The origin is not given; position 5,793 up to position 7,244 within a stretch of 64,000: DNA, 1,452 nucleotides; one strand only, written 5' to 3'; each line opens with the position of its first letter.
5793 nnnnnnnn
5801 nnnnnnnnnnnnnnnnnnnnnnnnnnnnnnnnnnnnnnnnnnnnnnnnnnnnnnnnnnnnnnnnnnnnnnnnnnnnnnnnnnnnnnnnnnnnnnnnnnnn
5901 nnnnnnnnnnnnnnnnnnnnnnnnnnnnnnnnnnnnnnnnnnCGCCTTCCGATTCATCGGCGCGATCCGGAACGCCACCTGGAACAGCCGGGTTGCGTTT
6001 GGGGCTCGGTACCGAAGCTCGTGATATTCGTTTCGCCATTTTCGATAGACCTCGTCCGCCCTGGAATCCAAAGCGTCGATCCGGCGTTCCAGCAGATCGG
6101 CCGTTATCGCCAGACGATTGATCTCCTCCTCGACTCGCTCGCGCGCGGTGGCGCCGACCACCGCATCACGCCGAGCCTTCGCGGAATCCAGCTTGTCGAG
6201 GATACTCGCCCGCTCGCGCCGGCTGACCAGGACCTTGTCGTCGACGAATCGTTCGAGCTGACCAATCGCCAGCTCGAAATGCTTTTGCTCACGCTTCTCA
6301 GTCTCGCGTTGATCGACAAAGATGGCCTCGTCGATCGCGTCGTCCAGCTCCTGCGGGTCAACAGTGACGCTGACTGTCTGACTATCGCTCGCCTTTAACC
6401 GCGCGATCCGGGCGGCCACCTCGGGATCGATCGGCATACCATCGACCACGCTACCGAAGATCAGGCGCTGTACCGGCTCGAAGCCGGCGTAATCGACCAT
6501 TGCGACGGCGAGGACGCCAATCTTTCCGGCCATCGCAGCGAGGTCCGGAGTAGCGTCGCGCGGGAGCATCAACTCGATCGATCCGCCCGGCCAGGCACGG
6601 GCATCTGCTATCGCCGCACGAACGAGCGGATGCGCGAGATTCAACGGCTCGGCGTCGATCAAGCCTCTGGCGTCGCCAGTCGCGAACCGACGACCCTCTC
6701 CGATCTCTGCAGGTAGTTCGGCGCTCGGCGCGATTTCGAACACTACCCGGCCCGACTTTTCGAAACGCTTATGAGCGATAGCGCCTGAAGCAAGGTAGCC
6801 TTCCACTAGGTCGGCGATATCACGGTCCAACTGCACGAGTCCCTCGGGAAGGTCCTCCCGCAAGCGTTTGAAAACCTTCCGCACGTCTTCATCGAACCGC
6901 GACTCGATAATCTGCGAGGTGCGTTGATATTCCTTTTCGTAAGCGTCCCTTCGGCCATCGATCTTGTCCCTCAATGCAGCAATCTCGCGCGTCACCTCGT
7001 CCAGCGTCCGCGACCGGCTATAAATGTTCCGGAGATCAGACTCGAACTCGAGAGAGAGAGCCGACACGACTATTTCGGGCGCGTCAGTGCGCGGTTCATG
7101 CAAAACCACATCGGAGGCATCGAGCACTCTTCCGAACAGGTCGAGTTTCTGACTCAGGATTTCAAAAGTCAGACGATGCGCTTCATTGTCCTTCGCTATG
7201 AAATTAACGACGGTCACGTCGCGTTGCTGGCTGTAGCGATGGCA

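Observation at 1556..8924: Translationally coupled SNF2 helicase -> SbcD-like nuclease -> SbcC/YhaN-like ATPase operon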

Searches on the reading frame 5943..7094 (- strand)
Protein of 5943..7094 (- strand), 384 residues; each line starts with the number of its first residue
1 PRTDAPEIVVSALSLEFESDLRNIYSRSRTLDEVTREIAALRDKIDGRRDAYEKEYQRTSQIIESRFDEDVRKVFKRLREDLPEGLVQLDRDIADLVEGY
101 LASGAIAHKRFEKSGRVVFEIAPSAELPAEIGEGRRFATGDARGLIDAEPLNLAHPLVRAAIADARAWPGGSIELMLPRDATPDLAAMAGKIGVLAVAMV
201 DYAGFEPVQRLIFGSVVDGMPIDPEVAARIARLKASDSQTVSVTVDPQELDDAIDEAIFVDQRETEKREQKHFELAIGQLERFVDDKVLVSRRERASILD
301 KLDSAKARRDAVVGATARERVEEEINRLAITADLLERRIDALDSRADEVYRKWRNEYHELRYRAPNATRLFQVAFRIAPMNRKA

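Call 43: find_homologous_proteins(query=window:5943-7094:-, max_evalue=0.001)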
Query window:5943-7094:- (384 aa): 218 proteins with E <= 0.001 among 8000 candidates; the best 120 are listed.
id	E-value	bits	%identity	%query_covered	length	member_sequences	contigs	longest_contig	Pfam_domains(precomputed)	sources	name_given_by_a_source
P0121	2.8e-206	703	86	100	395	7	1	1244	-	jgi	jgi:hypothetical protein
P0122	1.2e-171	589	75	98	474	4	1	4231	PF00271.38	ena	-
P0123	1.4e-167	575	69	100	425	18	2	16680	-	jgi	jgi:hypothetical protein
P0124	1.5e-167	575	69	100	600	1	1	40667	PF00271.38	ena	-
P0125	2.5e-166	571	72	99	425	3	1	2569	-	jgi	jgi:hypothetical protein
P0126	5.1e-165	567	72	98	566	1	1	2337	PF00271.38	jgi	jgi:hypothetical protein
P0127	1.5e-164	565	69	99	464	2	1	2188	PF00271.38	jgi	-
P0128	3.5e-164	564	69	99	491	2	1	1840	PF00271.38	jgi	jgi:hypothetical protein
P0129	2.3e-162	558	69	99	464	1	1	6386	PF00271.38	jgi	jgi:hypothetical protein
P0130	4.0e-162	557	69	99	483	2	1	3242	PF00271.38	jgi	-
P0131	2.5e-161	555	67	98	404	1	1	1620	-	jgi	jgi:hypothetical protein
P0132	2.7e-160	551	68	99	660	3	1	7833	PF00271.38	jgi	-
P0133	6.9e-160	550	70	99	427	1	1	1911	-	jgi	jgi:hypothetical protein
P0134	1.3e-159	549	69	98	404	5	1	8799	-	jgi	jgi:hypothetical protein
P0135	3.0e-159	548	71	96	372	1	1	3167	-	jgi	jgi:hypothetical protein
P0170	5.7e-142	491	96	63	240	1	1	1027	-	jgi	-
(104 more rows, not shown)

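Call 49: find_related_loci(query=A2, collection=metagenome_contigs, flank=10000)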
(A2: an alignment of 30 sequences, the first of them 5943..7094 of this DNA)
Query A2 (384 aa) in metagenome_contigs; peptide patterns used: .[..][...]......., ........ (x = any residue, [..] = any of these).
591 stretches matched a pattern; 177 encode a relative of the query (tblastn E <= 1e-3); the best 80 are kept; 80 distinct loci.
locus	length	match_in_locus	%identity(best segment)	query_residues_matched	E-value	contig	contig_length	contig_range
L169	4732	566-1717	93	1-384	0e+0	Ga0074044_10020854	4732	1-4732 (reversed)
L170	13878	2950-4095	88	1-382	0e+0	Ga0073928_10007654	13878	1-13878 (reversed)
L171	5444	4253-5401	87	1-383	0e+0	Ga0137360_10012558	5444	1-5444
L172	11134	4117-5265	87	1-383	0e+0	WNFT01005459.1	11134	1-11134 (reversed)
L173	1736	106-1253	95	1-383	0e+0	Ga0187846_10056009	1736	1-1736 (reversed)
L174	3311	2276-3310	95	1-345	0e+0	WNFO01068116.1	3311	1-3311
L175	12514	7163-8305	80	1-381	0e+0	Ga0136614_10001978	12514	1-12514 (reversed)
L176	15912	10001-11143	80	1-381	0e+0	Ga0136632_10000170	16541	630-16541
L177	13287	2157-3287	77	1-377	0e+0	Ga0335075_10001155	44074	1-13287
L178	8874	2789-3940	76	1-383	0e+0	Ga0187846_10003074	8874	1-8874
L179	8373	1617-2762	73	1-381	0e+0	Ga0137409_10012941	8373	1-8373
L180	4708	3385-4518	75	1-378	0e+0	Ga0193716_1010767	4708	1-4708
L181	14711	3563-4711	70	1-383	1e-177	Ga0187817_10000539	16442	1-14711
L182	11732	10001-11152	70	1-384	4e-176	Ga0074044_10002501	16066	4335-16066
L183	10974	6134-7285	70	1-384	7e-176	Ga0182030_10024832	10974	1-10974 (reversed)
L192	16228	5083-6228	70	1-381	2e-174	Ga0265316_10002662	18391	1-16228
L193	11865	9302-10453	69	1-384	1e-174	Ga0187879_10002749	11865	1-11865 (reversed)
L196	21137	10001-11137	70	1-378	3e-174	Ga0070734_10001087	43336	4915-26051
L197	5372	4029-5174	69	1-381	6e-177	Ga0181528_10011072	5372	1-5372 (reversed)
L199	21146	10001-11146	69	1-381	2e-172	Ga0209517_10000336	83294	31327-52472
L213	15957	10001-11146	70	1-381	8e-170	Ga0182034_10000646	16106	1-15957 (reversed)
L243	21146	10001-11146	68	1-381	3e-168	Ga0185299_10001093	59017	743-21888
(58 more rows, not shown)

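Call 51: predict_structure(alignment_id=A2)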
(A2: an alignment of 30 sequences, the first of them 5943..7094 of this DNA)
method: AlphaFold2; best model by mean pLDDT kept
length: 384 residues; sequences in the alignment: 30
mean_pLDDT: 79.8   pTM: 0.58
mean pLDDT of the five models: 79.8, 77.6, 77.2, 76.2, 72.9
residues with pLDDT >= 90: 112; 70-90: 196; 50-70: 47; < 50: 29
segments of 3 or more residues with pLDDT < 50: 1-10, 70-72, 74-80, 382-384
pLDDT, mean of each block of 10 residues (from residue 1): 39 57 67 76 73 63 51 47 71 90 88 85 83 83 73 89 85 87 89 93 79 92 93 83 84 93 83 79 85 92 90 86 94 93 80 77 82 87 47
secondary structure, 60 per line:
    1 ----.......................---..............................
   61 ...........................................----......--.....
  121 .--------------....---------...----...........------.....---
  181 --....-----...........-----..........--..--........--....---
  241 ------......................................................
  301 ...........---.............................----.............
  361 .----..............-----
elements in order: H5-27 H31-103 E108-113 E116-121 E136-139 E149-151 H156-166 E173-177 H183-186 E192-202 E208-217 H224-231 E234-237 H247-311 H315-343 H348-361 E366-379

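Call 55: fold_search(model_id=the predicted structure, library=pdb)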
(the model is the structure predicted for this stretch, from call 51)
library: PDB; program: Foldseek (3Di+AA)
matches with E <= 10: 576; with E <= 0.001: 0
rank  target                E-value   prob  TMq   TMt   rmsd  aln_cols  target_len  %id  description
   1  3a8p_C                1.3e-01  0.75  0.17  0.27  19.8       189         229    8  Crystal structure of the Tiam2 PHCCEx domain (released 2009-11-24)
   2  9r64_I                1.3e-01  0.13  0.15  0.10  23.6       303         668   12  CPS secretion pathway Wza-Wzc_C1 (Conf 0) (released 2026-03-04)
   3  9exq_A                1.3e-01  0.09  0.10  0.06  29.6       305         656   13  Wzc-K540M-3YE-N711Y MgADP C1 (released 2025-04-23)
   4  3a8p_D                2.0e-01  0.54  0.15  0.25  18.7       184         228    8  Crystal structure of the Tiam2 PHCCEx domain (released 2009-11-24)
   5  9lws_B                2.0e-01  0.15  0.14  0.21  17.3       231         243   17  Cryo-EM structure of PI3Kalpha H1047R in complex with compound UCL-TRO-1938 (released 2025-10-15)
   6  8dcp_B                3.0e-01  0.12  0.14  0.18  17.7       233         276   15  PI 3-kinase alpha with nanobody 3-126 (released 2022-09-21)
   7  8v8i_D                3.4e-01  0.13  0.14  0.22  17.0       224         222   14  PI3Ka H1047R co-crystal structure with inhibitor in cryptic pocket (compound 5). (released 2024-03-20)
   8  8tgd_B                3.8e-01  0.12  0.14  0.21  17.7       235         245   16  STX-478, a Mutant-Selective, Allosteric Inhibitor bound to H1047R PI3Kalpha (released 2023-09-06)
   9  5of9_B                4.1e-01  0.06  0.14  0.10  22.1       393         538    9  Crystal structure of human MORC2 (residues 1-603) (released 2018-02-14)
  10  4k2p_D                4.3e-01  0.35  0.15  0.24  17.9       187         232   10  The Structure of a Quintuple Mutant of the Tiam1 PH-CC-Ex Domain (released 2013-07-10)
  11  8tsc_B                4.3e-01  0.11  0.15  0.20  17.4       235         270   16  Human PI3K p85alpha/p110alpha H1047R bound to compound 3 (released 2023-11-22)
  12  2bbj_A                4.3e-01  0.08  0.14  0.15  29.5       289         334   13  Crystal structure of the CorA Mg2+ transporter (released 2005-12-13)
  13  4dci_B                4.9e-01  0.33  0.13  0.27  11.1        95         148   10  Crystal structure of unknown funciton protein from Synechococcus sp. WH 8102 (released 2012-02-01)
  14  3a8p_A                5.1e-01  0.30  0.15  0.24  20.1       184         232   10  Crystal structure of the Tiam2 PHCCEx domain (released 2009-11-24)
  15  8ts9_B                5.1e-01  0.11  0.15  0.20  17.7       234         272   17  Human PI3K p85alpha/p110alpha H1047R bound to compound 1 (released 2023-11-22)
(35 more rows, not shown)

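Call 58: search_protein_families(library=pfam, proteins=[L213:2647-8094:+, L199:17638-19176:-, L193:6529-7515:-, L192:13453-15498:-, L197:794-2005:-, L196:18808-21132:+, L243:5160-8078:+, L196:15765-18824:+], max_evalue=0.001)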
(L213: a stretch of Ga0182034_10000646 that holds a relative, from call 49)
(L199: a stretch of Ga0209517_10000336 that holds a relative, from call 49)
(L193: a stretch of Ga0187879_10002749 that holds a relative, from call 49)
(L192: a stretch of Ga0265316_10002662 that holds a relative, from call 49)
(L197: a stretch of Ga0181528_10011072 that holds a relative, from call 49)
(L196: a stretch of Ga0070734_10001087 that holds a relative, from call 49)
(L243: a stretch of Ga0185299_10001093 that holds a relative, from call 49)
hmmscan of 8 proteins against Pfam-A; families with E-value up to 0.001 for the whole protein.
L213:2647-8094:+ (1816 aa): 7 families
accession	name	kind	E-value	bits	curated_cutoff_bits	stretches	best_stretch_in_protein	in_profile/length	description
PF18741.7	MTES_1575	-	1.4e-33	115.3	38.2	1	1577-1673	1-95/96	REase_MTES_1575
PF13195.11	DUF4011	-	9e-30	104.2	22.2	1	22-268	1-158/158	Protein of unknown function (DUF4011)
PF13086.12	AAA_11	-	2.3e-14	54.3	27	2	1273-1311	213-252/257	AAA domain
PF13087.12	AAA_12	-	2.2e-13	50.7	27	1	1333-1531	3-192/195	AAA domain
PF01272.25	GreA_GreB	-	9.8e-09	35.5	26.9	1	1740-1798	6-64/77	Transcription elongation factor, GreA/GreB, C-term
PF13245.12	AAA_19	-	3.2e-06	27.8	25.1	0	384-434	8-60/134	AAA domain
PF13604.12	AAA_30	-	9.6e-06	25.9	27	0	377-438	6-71/191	AAA domain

L199:17638-19176:- (513 aa): 2 families
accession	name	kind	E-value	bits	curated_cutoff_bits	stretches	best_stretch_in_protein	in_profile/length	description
PF02518.31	HATPase_c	-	0.00012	22.9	26.4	1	68-196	6-105/111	Histidine kinase-, DNA gyrase B-, and HSP90-like ATPase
PF13589.12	HATPase_c_3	-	0.00043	20.8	25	1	72-145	7-84/137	Histidine kinase-, DNA gyrase B-, and HSP90-like ATPase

L193:6529-7515:- (329 aa): 0 families

L192:13453-15498:- (682 aa): 6 families
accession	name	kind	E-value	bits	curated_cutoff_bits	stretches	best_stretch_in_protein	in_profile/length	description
PF13175.12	AAA_15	-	2.1e-36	126.8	32.1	2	184-370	205-373/374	AAA ATPase domain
PF13304.12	AAA_21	-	7.3e-20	72.7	27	1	32-370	1-302/304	AAA domain, putative AbiEii toxin, Type IV TA system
PF20469.4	OLD-like_TOPRIM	-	5.4e-13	49.7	23.2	1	425-499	1-67/67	Overcoming lysogenization defect protein-like, TOPRIM domain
PF13476.12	AAA_23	-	6.3e-11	43.7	27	1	13-90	2-83/201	AAA domain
PF11398.14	DUF2813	-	6.3e-09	36.1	21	1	8-95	1-89/372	Protein of unknown function (DUF2813)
PF02463.25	SMC_N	-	9.4e-07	28.9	40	1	9-60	1-57/220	RecF/RecN/SMC N terminal domain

L197:794-2005:- (404 aa): 0 families

L196:18808-21132:+ (775 aa): 2 families
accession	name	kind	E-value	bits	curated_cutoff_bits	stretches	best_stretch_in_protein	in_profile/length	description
PF01555.25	N6_N4_Mtase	-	5.8e-28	98.8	26.7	1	169-500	1-217/221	DNA methylase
PF13649.12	Methyltransf_25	-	0.0004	21.5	27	0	468-507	1-42/97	Methyltransferase domain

L243:5160-8078:+ (973 aa): 2 families
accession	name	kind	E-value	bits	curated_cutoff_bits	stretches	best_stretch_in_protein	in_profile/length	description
PF00176.29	SNF2-rel_dom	-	1.1e-42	146.6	24.9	1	449-741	1-265/290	SNF2-related domain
PF00271.37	Helicase_C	-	1.2e-12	48.5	23.5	1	790-906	10-110/110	Helicase conserved C-terminal domain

L196:15765-18824:+ (1020 aa): 2 families
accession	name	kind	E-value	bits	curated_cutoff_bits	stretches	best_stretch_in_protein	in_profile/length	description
PF04851.21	ResIII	-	3.8e-08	33.8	22.5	1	129-372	7-162/164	Type III restriction enzyme, res subunit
PF19778.5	RE_endonuc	-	2.3e-05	24.6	23.4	1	884-964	8-82/108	Endonuclease domain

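Call 59: search_protein_families(library=padloc, proteins=[L213:2647-8094:+, L199:17638-19176:-, L193:6529-7515:-, L192:13453-15498:-, L197:794-2005:-, L196:18808-21132:+, L243:5160-8078:+, L196:15765-18824:+], max_evalue=0.00001)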
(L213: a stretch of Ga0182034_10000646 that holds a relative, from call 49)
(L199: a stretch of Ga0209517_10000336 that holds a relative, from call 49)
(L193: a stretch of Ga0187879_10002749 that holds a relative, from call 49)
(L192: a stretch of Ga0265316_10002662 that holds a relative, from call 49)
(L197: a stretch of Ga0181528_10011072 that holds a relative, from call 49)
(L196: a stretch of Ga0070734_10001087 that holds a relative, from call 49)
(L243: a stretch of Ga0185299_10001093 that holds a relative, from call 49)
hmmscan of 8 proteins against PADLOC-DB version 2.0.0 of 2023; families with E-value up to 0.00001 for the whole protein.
L213:2647-8094:+ (1816 aa): 6 families
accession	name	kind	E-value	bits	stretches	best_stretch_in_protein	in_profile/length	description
PDLC05009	PDC-S37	-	0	1104.8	3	975-1705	637-1363/1550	-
PDLC02194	Hhe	-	2.1e-247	822.3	2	1046-1687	1162-1789/1911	-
PDLC03924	MkoC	-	2.3e-25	86.9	1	1273-1561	670-969/1136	-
PDLC03920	MkoA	-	3.2e-22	76.7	2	1271-1320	790-840/1112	-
PDLC04140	mad8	-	1.7e-08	32.3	1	381-488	21-140/314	mads_8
PDLC03921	MkoA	-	1.8e-07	27.2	0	1273-1312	1296-1335/1607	-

L199:17638-19176:- (513 aa): 0 families

L193:6529-7515:- (329 aa): 0 families

L192:13453-15498:- (682 aa): 101 families (the best 25 are shown)
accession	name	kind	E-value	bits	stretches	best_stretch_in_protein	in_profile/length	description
PDLC00069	GajA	-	2.5e-188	625.7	1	8-668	1-685/687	AAA ATPase domain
PDLC00077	GajA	-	2e-104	348.4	1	8-507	1-506/616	AAA ATPase domain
PDLC00096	GajA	-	2.8e-98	328.3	1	8-673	1-621/630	AAA ATPase domain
PDLC00091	GajA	-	1.7e-94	315.9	2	290-668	268-621/627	AAA ATPase domain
PDLC00071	GajA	-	3.4e-83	278.4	1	8-669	1-584/588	AAA ATPase domain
PDLC00099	GajA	-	8.2e-74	247.7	1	8-670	1-621/626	AAA ATPase domain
PDLC00083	GajA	-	1.5e-69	233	2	280-667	257-636/639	AAA ATPase domain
PDLC00070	GajA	-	3.3e-66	222.2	1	8-565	1-520/596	AAA ATPase domain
PDLC00064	GajA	-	1e-65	220.5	1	271-668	84-458/464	AAA ATPase domain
PDLC00080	GajA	-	1.9e-64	216.5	1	8-641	1-589/622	AAA ATPase domain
PDLC00073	GajA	-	3.2e-62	209.3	1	8-668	1-588/589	AAA ATPase domain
PDLC00072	GajA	-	1e-57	194.1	2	176-565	201-566/709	AAA ATPase domain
PDLC00101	GajA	-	1.1e-52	177.8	2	280-501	238-438/632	AAA ATPase domain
PDLC00065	GajA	-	4.3e-49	165.9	1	8-474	1-490/670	AAA ATPase domain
PDLC00092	GajA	-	5.7e-47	158.5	2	272-478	264-457/604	AAA ATPase domain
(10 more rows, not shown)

L197:794-2005:- (404 aa): 0 families

L196:18808-21132:+ (775 aa): 29 families (the best 25 are shown)
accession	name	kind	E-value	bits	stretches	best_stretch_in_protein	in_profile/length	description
PDLC03632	MTase_III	-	0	1144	2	59-775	74-795/983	Type III methyltransferase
PDLC03636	MTase_III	-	2.4e-34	117.1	3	218-306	88-180/575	Type III methyltransferase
PDLC03354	MTase_II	-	2.7e-34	116.9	2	144-307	60-214/425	Type II methyltransferase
PDLC03644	MTase_III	-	1.5e-31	107.8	1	134-506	28-393/542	Type III methyltransferase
PDLC03633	MTase_III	-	1e-27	95.2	2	139-300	72-229/616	Type III methyltransferase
PDLC03635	MTase_III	-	4.1e-26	89.9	1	222-308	266-357/708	Type III methyltransferase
PDLC03300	MTase_II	-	3.9e-25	86.5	2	143-306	10-169/302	Type II methyltransferase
PDLC03634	MTase_III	-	8.1e-25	85.7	1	144-479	94-423/621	Type III methyltransferase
PDLC03638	MTase_III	-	1.6e-23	81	1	222-494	429-665/816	Type III methyltransferase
PDLC03339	MTase_II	-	2e-23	80.8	2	424-506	189-271/399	Type II methyltransferase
PDLC03371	MTase_II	-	1e-21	75.6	2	445-506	191-252/260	Type II methyltransferase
PDLC03641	MTase_III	-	3.3e-18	63.6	1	139-480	99-426/657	Type III methyltransferase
PDLC03738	oMTase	-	6.9e-18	62.5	1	440-510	199-269/376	orphan methyltransferase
PDLC03216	MTase_II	-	1.5e-16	58.4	1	440-511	189-260/364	Type II methyltransferase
PDLC03299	MTase_II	-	1.7e-14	52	1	452-507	203-258/296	Type II methyltransferase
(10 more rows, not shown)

L243:5160-8078:+ (973 aa): 20 families
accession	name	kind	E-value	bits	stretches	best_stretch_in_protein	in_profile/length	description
PDLC00631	ZorD1|ZorD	-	3.7e-174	579.2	2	400-968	399-930/1071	"SWI2/SNF2 helicase, Mrr-like nuclease"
PDLC00632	ZorD1|ZorD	-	2.9e-152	506.9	2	398-963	548-1092/1101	"SWI2/SNF2 helicase, Mrr-like nuclease"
PDLC00629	ZorD1|ZorD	-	1.5e-138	461.4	1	401-969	443-976/1012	"SWI2/SNF2 helicase, Mrr-like nuclease"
PDLC00634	ZorD1|ZorD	-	1e-135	452.1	1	402-971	453-992/1208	"SWI2/SNF2 helicase, Mrr-like nuclease"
PDLC00633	ZorD1|ZorD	-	9.7e-135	448.8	2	427-950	427-887/908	"SWI2/SNF2 helicase, Mrr-like nuclease"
PDLC00628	ZorD1|ZorD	-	2.7e-115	384.4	2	428-918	497-944/1171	"SWI2/SNF2 helicase, Mrr-like nuclease"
PDLC00627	ZorD1|ZorD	-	3.5e-110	367.5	2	443-947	452-988/1006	"SWI2/SNF2 helicase, Mrr-like nuclease"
PDLC02854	DpdE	-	8.6e-93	309.9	1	434-949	568-1063/1083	DpdE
PDLC00630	ZorD1|ZorD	-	4.6e-65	218.5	2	772-947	477-646/817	"SWI2/SNF2 helicase, Mrr-like nuclease"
PDLC02842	DpdE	-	6e-57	191.1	1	445-948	701-1151/1176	DpdE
PDLC02850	DpdE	-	7.7e-43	144.6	1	571-919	891-1220/1282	DpdE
PDLC02851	DpdE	-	4.4e-42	142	1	577-959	693-1043/1055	DpdE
PDLC02849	DpdE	-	1.3e-38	130.8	1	606-913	516-805/857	DpdE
PDLC02845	DpdE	-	4.4e-37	125.4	1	578-948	937-1273/1293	DpdE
PDLC02848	DpdE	-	1.1e-24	84.5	1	571-807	443-673/856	DpdE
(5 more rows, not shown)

L196:15765-18824:+ (1020 aa): 0 families

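Call 76: search_protein_representatives(alignment_id=A2)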
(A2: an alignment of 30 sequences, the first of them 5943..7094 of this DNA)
Query: 30 sequences, 390 profile positions. Proteins with E-value up to 0.001 (for the whole library): 388; up to 1e-10: 279; up to 1e-30: 131. The best 150 are listed.
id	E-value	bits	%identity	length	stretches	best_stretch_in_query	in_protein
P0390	1.0e-215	732.5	-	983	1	1-390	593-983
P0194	2.6e-158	543.5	-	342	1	49-390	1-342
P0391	3.5e-140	483.8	-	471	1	1-382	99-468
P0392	1.1e-117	409.8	-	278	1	101-390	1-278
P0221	4.8e-114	397.8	-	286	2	1-134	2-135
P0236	1.2e-106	373.4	-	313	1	1-233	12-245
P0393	5.6e-99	348.2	-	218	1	177-390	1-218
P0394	2.1e-98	346.3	-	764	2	1-247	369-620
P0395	1.7e-96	340.0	-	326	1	89-387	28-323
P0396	1.6e-92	326.9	-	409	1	1-380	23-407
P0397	1.8e-90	320.2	-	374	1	135-330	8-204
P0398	3.3e-88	312.7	-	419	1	1-381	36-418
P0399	3.0e-86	306.3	-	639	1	1-382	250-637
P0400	1.6e-85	303.9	-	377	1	1-173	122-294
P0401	1.8e-83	297.1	-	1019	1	1-384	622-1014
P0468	4.7e-43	164.1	-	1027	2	11-384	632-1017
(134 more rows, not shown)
